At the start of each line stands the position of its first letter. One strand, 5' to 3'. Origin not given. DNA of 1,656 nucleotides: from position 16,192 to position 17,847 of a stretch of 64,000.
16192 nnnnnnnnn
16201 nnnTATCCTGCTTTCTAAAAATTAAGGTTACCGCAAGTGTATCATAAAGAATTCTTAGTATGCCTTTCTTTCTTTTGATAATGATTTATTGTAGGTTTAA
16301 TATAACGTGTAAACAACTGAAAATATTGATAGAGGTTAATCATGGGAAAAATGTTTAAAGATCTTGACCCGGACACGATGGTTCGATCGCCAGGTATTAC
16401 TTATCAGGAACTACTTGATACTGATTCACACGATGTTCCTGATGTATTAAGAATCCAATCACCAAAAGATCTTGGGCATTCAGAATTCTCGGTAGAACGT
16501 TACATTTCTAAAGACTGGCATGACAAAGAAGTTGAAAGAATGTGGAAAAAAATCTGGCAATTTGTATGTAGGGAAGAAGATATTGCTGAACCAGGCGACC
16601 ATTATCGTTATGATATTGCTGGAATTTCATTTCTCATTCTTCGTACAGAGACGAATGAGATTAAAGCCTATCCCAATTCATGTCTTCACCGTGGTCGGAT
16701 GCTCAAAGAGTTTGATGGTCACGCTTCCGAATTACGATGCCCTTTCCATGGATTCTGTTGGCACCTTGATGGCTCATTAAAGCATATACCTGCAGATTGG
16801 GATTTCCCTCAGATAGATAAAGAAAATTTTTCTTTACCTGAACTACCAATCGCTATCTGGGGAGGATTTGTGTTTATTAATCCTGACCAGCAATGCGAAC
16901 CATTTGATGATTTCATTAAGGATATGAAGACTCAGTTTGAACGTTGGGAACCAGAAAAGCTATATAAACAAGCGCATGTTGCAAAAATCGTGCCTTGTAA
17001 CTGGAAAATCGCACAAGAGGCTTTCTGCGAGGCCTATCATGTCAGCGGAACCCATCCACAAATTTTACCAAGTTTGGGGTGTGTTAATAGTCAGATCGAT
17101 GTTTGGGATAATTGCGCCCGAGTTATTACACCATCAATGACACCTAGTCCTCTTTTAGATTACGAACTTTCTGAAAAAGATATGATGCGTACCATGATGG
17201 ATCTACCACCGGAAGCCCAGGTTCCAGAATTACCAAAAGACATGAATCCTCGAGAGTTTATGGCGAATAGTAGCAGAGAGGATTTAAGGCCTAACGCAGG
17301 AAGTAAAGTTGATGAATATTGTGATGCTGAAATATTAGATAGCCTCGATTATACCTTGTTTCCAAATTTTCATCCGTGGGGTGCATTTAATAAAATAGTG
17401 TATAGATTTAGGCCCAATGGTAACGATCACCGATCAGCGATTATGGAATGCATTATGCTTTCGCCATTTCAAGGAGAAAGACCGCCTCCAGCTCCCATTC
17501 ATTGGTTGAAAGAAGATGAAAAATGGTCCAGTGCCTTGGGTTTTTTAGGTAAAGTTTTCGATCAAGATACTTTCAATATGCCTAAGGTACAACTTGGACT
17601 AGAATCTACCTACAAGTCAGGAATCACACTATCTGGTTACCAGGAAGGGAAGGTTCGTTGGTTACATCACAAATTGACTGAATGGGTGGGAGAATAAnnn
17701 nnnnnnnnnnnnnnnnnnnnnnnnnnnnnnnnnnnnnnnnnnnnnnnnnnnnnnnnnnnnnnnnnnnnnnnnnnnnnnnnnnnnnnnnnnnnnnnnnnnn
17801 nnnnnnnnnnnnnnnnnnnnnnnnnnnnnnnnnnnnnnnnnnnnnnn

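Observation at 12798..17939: Rieske oxygenase - OYE/FAD flavoprotein - Rieske oxygenase cluster resembling quaternary-amine or methoxy demethylase systems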

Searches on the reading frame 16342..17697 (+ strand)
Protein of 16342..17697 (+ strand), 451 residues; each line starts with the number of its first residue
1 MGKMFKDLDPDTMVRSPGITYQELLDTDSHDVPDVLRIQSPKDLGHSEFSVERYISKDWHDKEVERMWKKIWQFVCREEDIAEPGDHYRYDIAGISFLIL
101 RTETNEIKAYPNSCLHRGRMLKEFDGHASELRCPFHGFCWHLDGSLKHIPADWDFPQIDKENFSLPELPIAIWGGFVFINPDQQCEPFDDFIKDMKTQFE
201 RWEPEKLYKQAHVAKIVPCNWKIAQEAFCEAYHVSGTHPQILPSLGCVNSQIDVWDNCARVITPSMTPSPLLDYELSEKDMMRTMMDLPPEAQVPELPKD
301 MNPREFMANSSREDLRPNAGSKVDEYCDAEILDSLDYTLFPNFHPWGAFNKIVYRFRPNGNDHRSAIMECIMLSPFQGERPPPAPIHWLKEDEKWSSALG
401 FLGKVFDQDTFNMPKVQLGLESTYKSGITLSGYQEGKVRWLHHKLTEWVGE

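Call 4: search_protein_families(library=pfam, proteins=[window:16342-17697:+])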
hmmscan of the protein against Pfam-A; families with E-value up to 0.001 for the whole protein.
window:16342-17697:+ (451 aa): 2 families
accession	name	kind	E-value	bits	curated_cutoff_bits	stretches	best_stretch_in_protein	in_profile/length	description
PF00848.25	Ring_hydroxyl_A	-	6.8e-20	72.3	24.9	1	209-450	13-207/208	Ring hydroxylating alpha subunit (catalytic domain)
PF00355.32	Rieske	-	4.2e-15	55.9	20.3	1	72-152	2-81/88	Rieske [2Fe-2S] domain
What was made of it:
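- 16342..17697 (+): Rieske2: a Rieske oxygenase alpha chain of a strongly conserved family (58-80% identity across the 80 loci fetched) that is common in marine and freshwater metagenomes. Pfam (call 4).
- Checked: Rieske2: 16342-17697 (+), 451 aa, Rieske + Ring_hydroxyl_A (call 4).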

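Call 5: search_protein_families(library=ncbifam, proteins=[window:16342-17697:+], max_evalue=0.01)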
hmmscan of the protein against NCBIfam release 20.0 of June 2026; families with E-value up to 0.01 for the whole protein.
window:16342-17697:+ (451 aa): 6 families
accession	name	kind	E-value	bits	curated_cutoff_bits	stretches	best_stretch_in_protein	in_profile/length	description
NF058607.1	GlBtMonoOxGbcA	equivalog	5.7e-29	100.8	670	1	53-246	37-230/420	glycine betaine monooxygenase oxygenase subunit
NF042946.1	3PPDioc_HcaE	equivalog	7.2e-21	74.7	830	1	50-247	17-223/450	3-phenylpropionate/cinnamic acid dioxygenase subunit alpha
TIGR03228.1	anthran_1_2_A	equivalog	1.5e-19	70.1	671.9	1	56-240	23-215/438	anthranilate 1,2-dioxygenase large subunit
NF041684.1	ant_diox_AndAc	equivalog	2.4e-15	56.1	750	1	47-238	21-222/418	anthranilate 1,2-dioxygenase large subunit AndAc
TIGR03229.1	benzo_1_2_benA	equivalog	4.3e-15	55.5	780.95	1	43-238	10-215/433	benzoate 1,2-dioxygenase large subunit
TIGR02377.1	MocE_fam_FeS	subfamily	0.0097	15.9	136.15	0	72-141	2-70/101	MocE family 2Fe-2S type ferredoxin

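Call 11: search_solved_structures(query=window:16342-17697:+, max_evalue=0.001)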
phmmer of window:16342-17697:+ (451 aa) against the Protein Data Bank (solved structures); distinct sequences matched with E-value up to 0.001: 35.
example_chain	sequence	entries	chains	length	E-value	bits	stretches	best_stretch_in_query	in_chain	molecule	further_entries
6y9c_A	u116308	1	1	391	2.9e-23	85.4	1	54-244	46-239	Carnitine monooxygenase oxygenase subunit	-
6y8j_A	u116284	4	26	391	4.3e-23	84.8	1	54-244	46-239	Carnitine monooxygenase oxygenase subunit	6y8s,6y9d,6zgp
2b1x_A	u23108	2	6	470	4.4e-23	84.7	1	57-242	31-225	naphthalene dioxygenase large subunit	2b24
9jp5_A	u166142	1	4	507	3.3e-21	78.6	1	37-242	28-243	Phthalate 3,4-dioxygenase alpha subunit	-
1uli_A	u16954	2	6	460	6.1e-21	77.7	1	54-241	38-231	biphenyl dioxygenase large subunit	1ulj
3en1_A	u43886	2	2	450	2.2e-20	75.9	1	53-241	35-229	Benzene 1,2-dioxygenase subunit alpha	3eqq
8k0a_A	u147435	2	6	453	1.2e-19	73.4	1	40-249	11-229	3-phenylpropionate/cinnamic acid dioxygenase subunit alpha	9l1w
2ckf_A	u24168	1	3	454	2e-19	72.7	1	52-246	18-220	RING-HYDROXYLATING DIOXYGENASE ALPHA SUBUNIT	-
7c8z_A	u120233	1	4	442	5e-19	71.4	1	45-238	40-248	Salicylate 5-hydroxylase, large oxygenase component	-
2gbw_A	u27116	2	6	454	9.8e-19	70.4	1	54-246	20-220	Biphenyl 2,3-Dioxygenase Alpha Subunit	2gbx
3gzx_A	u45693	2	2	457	3.5e-18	68.6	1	32-243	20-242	Biphenyl dioxygenase subunit alpha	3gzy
2xr8_A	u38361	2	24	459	2.3e-17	65.9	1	54-248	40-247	BIPHENYL DIOXYGENASE SUBUNIT ALPHA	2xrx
2xsh_A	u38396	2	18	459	2.3e-17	65.9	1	54-248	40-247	BIPHENYL DIOXYGENASE SUBUNIT ALPHA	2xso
5aeu_A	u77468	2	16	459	2.3e-17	65.9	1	54-248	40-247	BIPHENYL DIOXYGENASE SUBUNIT ALPHA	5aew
2yfi_A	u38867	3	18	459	2.3e-17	65.9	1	54-248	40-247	BIPHENYL DIOXYGENASE SUBUNIT ALPHA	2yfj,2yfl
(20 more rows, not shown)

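Call 30: find_homologous_proteins(query=window:16342-17697:+, max_evalue=1e-10)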
Query window:16342-17697:+ (451 aa): 3579 proteins with E <= 1e-10 among 5452 candidates; the best 120 are listed.
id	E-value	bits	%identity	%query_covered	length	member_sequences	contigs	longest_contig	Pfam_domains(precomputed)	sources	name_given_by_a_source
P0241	0.0e+0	1028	94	100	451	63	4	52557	PF00355.33,PF00848.26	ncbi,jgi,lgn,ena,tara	tara:strand:- start:1221 stop:2576 length:1356 start_codon:yes stop_codon:yes gene_type:complete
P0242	4.6e-266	901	81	100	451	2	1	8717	PF00355.33,PF00848.26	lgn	-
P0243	1.1e-264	897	79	100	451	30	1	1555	PF00355.33,PF00848.26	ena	-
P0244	4.4e-264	895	80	99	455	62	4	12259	PF00355.33,PF00848.26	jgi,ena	jgi:nitrite reductase/ring-hydroxylating ferredoxin subunit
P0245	1.7e-262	889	79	100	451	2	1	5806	PF00355.33,PF00848.26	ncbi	-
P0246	8.9e-262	887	78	100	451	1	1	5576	PF00355.33,PF00848.26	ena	-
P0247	9.9e-256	867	76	100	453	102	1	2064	PF00355.33,PF00848.26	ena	-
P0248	2.4e-253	859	76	100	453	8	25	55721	PF00355.33,PF00848.26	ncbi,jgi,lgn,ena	ncbi:MAG TPA: aromatic ring-hydroxylating dioxygenase subunit alpha [Pseudomonadales bacterium]|jgi:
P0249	3.2e-252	855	75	100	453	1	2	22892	PF00355.33,PF00848.26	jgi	jgi:phenylpropionate dioxygenase-like ring-hydroxylating dioxygenase large terminal subunit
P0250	6.7e-252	854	75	100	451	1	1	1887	PF00355.33,PF00848.26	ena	-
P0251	7.0e-251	851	75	100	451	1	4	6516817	PF00355.33,PF00848.26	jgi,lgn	-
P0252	8.0e-251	851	75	100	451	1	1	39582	PF00355.33,PF00848.26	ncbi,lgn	-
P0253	1.1e-250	850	76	100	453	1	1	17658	PF00355.33,PF00848.26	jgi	jgi:phenylpropionate dioxygenase-like ring-hydroxylating dioxygenase large terminal subunit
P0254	1.3e-250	850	76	100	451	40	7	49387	PF00355.33,PF00848.26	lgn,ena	-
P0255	1.4e-250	850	75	100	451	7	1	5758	PF00355.33,PF00848.26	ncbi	-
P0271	1.5e-247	840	75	100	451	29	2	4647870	PF00355.33,PF00848.26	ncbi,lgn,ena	-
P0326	5.2e-242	822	73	100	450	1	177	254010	PF00355.33,PF00848.26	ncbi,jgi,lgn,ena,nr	ncbi:aromatic ring-hydroxylating dioxygenase subunit alpha [Pseudomonadales bacterium]|jgi:nitrite r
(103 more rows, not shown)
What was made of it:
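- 16342..17697 (+): 3579 relatives at E<=1e-10, and one 73%-identical cluster is seen on 177 contigs (call 30).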

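Call 31: find_encoding_contigs(protein=P0326, flank=10000, max_places=2)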
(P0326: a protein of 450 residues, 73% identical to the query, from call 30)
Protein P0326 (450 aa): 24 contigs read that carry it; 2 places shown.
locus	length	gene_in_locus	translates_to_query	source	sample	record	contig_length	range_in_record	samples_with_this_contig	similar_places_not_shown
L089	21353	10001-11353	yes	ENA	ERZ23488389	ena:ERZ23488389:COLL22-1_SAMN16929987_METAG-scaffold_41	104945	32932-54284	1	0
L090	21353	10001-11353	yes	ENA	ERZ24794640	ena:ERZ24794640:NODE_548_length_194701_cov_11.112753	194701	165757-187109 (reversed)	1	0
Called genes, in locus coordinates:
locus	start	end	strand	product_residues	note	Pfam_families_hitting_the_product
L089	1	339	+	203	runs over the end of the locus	PF02798:GST_N, PF13417:GST_N_3, PF13409:GST_N_2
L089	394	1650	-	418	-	PF00355:Rieske, PF00848:Ring_hydroxyl_A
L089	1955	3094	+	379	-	PF00067:p450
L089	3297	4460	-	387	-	-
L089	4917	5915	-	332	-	PF05721:PhyH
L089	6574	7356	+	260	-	PF00378:ECH_1, PF16113:ECH_2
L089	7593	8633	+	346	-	PF23023:Anti-Pycsar_Apyc1, PF13691:Lactamase_B_4 (weak), PF00753:Lactamase_B, PF12706:Lactamase_B_2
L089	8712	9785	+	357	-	PF00296:Bac_luciferase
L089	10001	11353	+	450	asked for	PF00355:Rieske, PF00848:Ring_hydroxyl_A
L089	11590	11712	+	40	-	-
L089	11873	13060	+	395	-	PF16868:NMT1_3, PF09084:NMT1 (weak)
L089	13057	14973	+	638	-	PF06808:DctM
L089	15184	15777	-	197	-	PF08668:HDOD (weak), PF12917:YfbR-like, PF13023:HD_3, PF01966:HD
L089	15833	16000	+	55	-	-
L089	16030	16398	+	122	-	-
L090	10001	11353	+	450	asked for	PF00355:Rieske, PF00848:Ring_hydroxyl_A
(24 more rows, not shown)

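Call 32: find_encoding_contigs(protein=P0271, flank=10000, max_places=1)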
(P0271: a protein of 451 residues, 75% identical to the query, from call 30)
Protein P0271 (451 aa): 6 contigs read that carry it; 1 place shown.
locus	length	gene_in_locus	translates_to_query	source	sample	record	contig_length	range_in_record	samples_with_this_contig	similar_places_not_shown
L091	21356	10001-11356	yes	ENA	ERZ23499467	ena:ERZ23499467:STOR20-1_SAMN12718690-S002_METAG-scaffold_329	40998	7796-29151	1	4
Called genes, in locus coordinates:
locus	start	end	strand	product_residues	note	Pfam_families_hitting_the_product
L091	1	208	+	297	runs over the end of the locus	PF00067:p450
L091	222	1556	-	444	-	PF00067:p450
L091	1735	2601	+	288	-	PF00106:adh_short, PF13561:adh_short_C2, PF00106:adh_short, PF13561:adh_short_C2 (weak)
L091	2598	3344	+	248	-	PF00106:adh_short, PF13561:adh_short_C2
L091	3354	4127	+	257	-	PF23441:SDR, PF00106:adh_short, PF08659:KR, PF13561:adh_short_C2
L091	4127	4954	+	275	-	PF06283:ThuA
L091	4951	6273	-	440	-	PF00067:p450 (weak)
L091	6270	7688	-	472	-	PF00067:p450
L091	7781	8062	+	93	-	PF12838:Fer4_7 (faint), PF13484:Fer4_16 (faint), PF00037:Fer4 (weak)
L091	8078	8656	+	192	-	-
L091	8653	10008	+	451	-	PF00067:p450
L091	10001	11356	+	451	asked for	PF00355:Rieske, PF00848:Ring_hydroxyl_A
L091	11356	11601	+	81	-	-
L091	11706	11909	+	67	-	-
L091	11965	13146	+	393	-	PF02771:Acyl-CoA_dh_N, PF02770:Acyl-CoA_dh_M, PF00441:Acyl-CoA_dh_1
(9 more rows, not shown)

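Call 33: find_encoding_contigs(protein=P0251, flank=10000, max_places=1)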
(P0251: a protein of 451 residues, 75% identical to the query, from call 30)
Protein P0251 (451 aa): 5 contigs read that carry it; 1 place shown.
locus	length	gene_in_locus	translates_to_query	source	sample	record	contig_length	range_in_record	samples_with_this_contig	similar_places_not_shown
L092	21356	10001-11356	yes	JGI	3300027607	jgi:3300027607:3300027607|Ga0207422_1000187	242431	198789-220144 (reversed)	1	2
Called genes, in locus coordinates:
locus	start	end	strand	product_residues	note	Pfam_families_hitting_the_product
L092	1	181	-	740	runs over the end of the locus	PF07715:Plug, PF00593:TonB_dep_Rec_b-barrel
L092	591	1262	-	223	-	PF00440:TetR_N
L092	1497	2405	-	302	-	PF03446:NAD_binding_2, PF14833:NAD_binding_11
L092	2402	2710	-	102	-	-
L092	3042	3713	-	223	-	PF00440:TetR_N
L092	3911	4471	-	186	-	PF02627:CMD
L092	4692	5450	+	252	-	PF00392:GntR, PF07702:UTRA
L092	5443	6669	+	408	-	PF00291:PALP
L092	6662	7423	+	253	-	PF00290:Trp_syntA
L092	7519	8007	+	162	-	PF00583:Acetyltransf_1, PF13673:Acetyltransf_10, PF13508:Acetyltransf_7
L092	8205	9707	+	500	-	PF00989:PAS, PF08448:PAS_4, PF08447:PAS_3, PF13426:PAS_9, PF00512:HisKA, PF02518:HATPase_c, PF00072:Response_reg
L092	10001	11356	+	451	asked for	PF00355:Rieske, PF00848:Ring_hydroxyl_A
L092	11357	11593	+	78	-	-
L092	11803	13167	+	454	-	PF13347:MFS_2, PF07690:MFS_1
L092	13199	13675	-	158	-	PF06271:RDD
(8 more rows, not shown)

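Call 46: search_dna_similar(query=window:16342-17697:+, collection=plasmids, mode=protein, max_rows=25, max_evalue=1e-10)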
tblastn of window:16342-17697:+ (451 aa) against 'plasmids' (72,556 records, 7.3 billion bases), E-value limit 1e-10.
Records with a match: 815; places in all: 1152; records where one place covers at least 80% of the query: 54.
Best place of each record, by identity: <60% 815.
By first word of the organism name: Rhizobium 134; Sinorhizobium 84; Phaeobacter 59; Rhodococcus 52; Pseudosulfitobacter 40; Sphingobium 25; Paracoccus 25; Novosphingobium 22; Azospirillum 20; Paraburkholderia 19; and 107 more.
By predicted mobility (MOB-suite, as given by PLSDB): non-mobilizable 456; conjugative 267; mobilizable 92.
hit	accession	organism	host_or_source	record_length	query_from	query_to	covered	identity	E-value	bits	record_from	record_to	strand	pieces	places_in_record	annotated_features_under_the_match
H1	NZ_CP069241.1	Rhodococcus sp. USK13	cell culture,Sand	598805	19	449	96%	44.9%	2e-116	382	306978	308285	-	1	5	aromatic ring-hydroxylating dioxygenase subunit alpha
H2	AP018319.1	Nostoc sp. HK-01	-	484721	20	450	96%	44.4%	9e-118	386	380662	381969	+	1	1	Rieske [2Fe-2S] domain-containing protein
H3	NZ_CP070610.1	Rhodococcus koreensis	cell culture,rhizosphere of apple ...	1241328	19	451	96%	44.0%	2e-135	437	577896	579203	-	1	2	record has no annotation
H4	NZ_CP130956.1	Rhodococcus opacus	cell culture,Sod-podzolic soil ...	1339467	19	451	96%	44.0%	2e-135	437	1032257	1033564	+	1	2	none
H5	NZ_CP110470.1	Rhodococcus opacus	cell culture,Soil contaminated by oil ...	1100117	19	451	96%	44.0%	3e-135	436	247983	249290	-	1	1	record has no annotation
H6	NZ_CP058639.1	Rhodococcus sp. ZPP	cell culture,soil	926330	19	451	96%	43.6%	4e-134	433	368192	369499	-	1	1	aromatic ring-hydroxylating dioxygenase subunit alpha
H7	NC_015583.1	Novosphingobium sp. PP1Y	-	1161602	20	449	95%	43.2%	8e-113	372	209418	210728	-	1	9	none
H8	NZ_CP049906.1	Diaphorobacter sp. HDW4B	single bacterial strain,Hydrophilus ...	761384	20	451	96%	40.6%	2e-98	330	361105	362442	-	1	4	aromatic ring-hydroxylating dioxygenase subunit alpha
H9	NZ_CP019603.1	Croceicoccus marinus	-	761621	15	449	96%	38.8%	4e-92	312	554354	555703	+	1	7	aromatic ring-hydroxylating dioxygenase subunit alpha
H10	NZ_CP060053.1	Croceicoccus marinus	prokaryote,marine sediment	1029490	15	449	96%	38.8%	4e-92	312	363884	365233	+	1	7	none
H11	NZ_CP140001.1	Novosphingobium capsulatum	-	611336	16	450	96%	38.7%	5e-93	315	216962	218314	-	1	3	aromatic ring-hydroxylating dioxygenase subunit alpha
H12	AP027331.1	Sphingobium sp. TomTYG65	-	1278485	15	449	96%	38.2%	1e-90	308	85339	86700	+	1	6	hypothetical protein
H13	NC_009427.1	Novosphingobium aromaticivorans DSM 12444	-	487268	1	449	100%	36.9%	1e-84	290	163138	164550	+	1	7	aromatic ring-hydroxylating dioxygenase subunit alpha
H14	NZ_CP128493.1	Novosphingobium resinovorum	pure cell culture,soil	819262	10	449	98%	37.5%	1e-94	319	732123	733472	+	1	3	aromatic ring-hydroxylating dioxygenase subunit alpha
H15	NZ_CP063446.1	Novosphingobium sp. ES2-1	mixed culture,activated sludge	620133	2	449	99%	36.3%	3e-86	295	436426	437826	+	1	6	aromatic ring-hydroxylating dioxygenase subunit alpha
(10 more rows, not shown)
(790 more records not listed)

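Call 57: find_related_loci(query=A2, collection=metagenome_contigs, flank=10000)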
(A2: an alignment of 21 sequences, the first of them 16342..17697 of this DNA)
Query A2 (451 aa) in metagenome_contigs; peptide patterns used: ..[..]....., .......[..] (x = any residue, [..] = any of these).
600 stretches matched a pattern (row limit reached: there are more); 541 encode a relative of the query (tblastn E <= 1e-3); the best 80 are kept; 80 distinct loci.
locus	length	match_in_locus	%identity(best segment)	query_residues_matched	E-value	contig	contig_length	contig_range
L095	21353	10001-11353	80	1-451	0e+0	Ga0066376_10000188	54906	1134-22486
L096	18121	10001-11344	79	4-451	0e+0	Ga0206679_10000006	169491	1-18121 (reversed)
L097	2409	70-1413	79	4-451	0e+0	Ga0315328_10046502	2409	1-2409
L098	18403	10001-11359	77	1-451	0e+0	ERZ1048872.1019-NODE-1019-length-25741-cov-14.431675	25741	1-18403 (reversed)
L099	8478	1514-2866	75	1-451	0e+0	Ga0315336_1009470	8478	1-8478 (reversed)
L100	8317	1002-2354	75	1-451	0e+0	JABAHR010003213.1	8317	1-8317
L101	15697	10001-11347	75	1-449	0e+0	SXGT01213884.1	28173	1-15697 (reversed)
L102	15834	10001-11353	73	1-451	0e+0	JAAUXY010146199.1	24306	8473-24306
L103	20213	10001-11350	74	1-451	0e+0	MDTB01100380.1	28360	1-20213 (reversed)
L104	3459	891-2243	74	1-451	0e+0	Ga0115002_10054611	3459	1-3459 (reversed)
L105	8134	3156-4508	74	1-451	0e+0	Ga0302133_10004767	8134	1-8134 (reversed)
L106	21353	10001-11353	74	1-451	0e+0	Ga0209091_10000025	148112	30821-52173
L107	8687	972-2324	75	1-451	0e+0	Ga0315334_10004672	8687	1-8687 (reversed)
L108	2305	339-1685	74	1-449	0e+0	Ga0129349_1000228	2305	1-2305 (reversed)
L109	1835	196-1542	73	1-449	0e+0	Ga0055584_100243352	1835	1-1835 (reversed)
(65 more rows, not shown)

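Call 77: predict_structure(alignment_id=A3)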
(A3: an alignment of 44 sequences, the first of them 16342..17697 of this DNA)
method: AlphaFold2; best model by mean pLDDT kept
length: 451 residues; sequences in the alignment: 44
mean_pLDDT: 89.6   pTM: 0.90
mean pLDDT of the five models: 89.6, 88.6, 88.6, 86.1, 85.2
residues with pLDDT >= 90: 298; 70-90: 125; 50-70: 24; < 50: 4
segments of 3 or more residues with pLDDT < 50: none
pLDDT, mean of each block of 10 residues (from residue 1): 74 81 92 92 91 95 96 97 97 96 98 94 96 94 96 95 97 97 96 88 90 96 88 55 66 92 81 81 81 88 91 89 90 90 80 93 96 91 95 91 83 93 92 88 91 59
secondary structure, 60 per line:
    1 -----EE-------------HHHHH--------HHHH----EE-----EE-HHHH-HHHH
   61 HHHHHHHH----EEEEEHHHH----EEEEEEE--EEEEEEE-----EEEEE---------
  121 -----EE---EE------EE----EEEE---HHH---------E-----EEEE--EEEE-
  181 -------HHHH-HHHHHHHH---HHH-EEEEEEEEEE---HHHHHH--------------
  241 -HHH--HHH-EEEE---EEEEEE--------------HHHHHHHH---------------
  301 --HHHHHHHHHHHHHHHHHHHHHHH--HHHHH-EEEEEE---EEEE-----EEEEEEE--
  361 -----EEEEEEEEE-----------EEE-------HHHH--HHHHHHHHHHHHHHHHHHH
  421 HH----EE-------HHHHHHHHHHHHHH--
elements in order: H21-25 H34-37 H52-55 H57-68 E73-77 H78-81 E86-92 E95-101 E107-111 E145-148 E170-173 E176-179 H188-191 H193-200 E208-217 H221-226 E251-254 E258-263 H278-285 H303-325 H328-332 E334-339 E343-346 E352-358 E366-374 E386-388 H396-399 H402-422 H436-449
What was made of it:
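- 16342..17697 (+): AF2 model pLDDT 89.6 (call 77).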

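Call 80: fold_search(model_id=the predicted structure, library=pdb)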
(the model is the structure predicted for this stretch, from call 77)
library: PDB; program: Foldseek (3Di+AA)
matches with E <= 10: 573; with E <= 0.001: 181
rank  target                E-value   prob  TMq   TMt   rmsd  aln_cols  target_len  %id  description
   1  6y9c                  2.3e-23  1.00  0.64  0.77   4.8       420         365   18  The structure of a quaternary ammonium Rieske monooxygenase reveals insights into carnitine oxidation by gut microbiota  (released 2021-03-31)
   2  6zgp_G                1.1e-22  1.00  0.63  0.76   4.8       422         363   18  Crystal structure of the quaternary ammonium Rieske monooxygenase CntA in complex with inhibitor MMV12 (MMV020670) (released 2020-11-18)
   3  6zgp_A                1.1e-22  1.00  0.62  0.76   4.6       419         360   19  Crystal structure of the quaternary ammonium Rieske monooxygenase CntA in complex with inhibitor MMV12 (MMV020670) (released 2020-11-18)
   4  6zgp_H                1.2e-22  1.00  0.63  0.77   4.4       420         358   18  Crystal structure of the quaternary ammonium Rieske monooxygenase CntA in complex with inhibitor MMV12 (MMV020670) (released 2020-11-18)
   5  3vca                  1.6e-22  1.00  0.61  0.69   7.3       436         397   17  Quaternary Ammonium Oxidative Demethylation: X-ray Crystallographic, Resonance Raman and UV-visible Spectroscopic Analys (released 2012-02-08)
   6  4quq                  1.7e-22  1.00  0.62  0.69   7.4       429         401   17  Crystal structure of stachydrine demethylase in complex with azide (released 2015-07-15)
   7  6zgp_K                1.7e-22  1.00  0.62  0.76   4.8       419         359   19  Crystal structure of the quaternary ammonium Rieske monooxygenase CntA in complex with inhibitor MMV12 (MMV020670) (released 2020-11-18)
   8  6zgp_I                2.3e-22  1.00  0.63  0.78   4.5       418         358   19  Crystal structure of the quaternary ammonium Rieske monooxygenase CntA in complex with inhibitor MMV12 (MMV020670) (released 2020-11-18)
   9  4qur                  2.6e-22  1.00  0.62  0.67   7.0       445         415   17  Crystal Structure of stachydrine demethylase in complex with cyanide, oxygen, and N-methyl proline in a new orientation (released 2015-07-15)
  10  4qup                  3.1e-22  1.00  0.61  0.66   7.4       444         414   18  Crystal structure of stachydrine demethylase with N-methyl proline from low X-ray dose composite datasets (released 2015-07-15)
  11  6zgp_B                3.2e-22  1.00  0.63  0.78   4.5       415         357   20  Crystal structure of the quaternary ammonium Rieske monooxygenase CntA in complex with inhibitor MMV12 (MMV020670) (released 2020-11-18)
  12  3n0q                  3.2e-22  1.00  0.63  0.71   6.8       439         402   16  Crystal structure of a Putative aromatic-ring hydroxylating dioxygenase (TM1040_3219) from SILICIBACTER SP. TM1040 at 1. (released 2010-06-09)
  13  6zgp_F                5.1e-22  1.00  0.62  0.77   4.7       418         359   20  Crystal structure of the quaternary ammonium Rieske monooxygenase CntA in complex with inhibitor MMV12 (MMV020670) (released 2020-11-18)
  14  6y8j                  6.4e-22  1.00  0.62  0.80   4.1       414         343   19  Crystal structure of the apo form of a quaternary ammonium Rieske monooxygenase CntA (released 2020-11-18)
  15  6y9d_A                1.1e-21  1.00  0.62  0.78   4.4       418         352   19  Crystal structure of the quaternary ammonium Rieske monooxygenase CntA in complex with substrate L-Carnitine (released 2020-11-18)
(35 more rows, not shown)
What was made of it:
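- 16342..17697 (+): Foldseek top hits are CntA and Stc2 at TM 0.61-0.64 (call 80).
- Closest known: Group V quaternary-ammonium Rieske monooxygenases. Same: Best profile match (call 5) and best fold matches (call 80).
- CntA and Stc2 are the best structural matches of the Rieske2 model (call 80).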
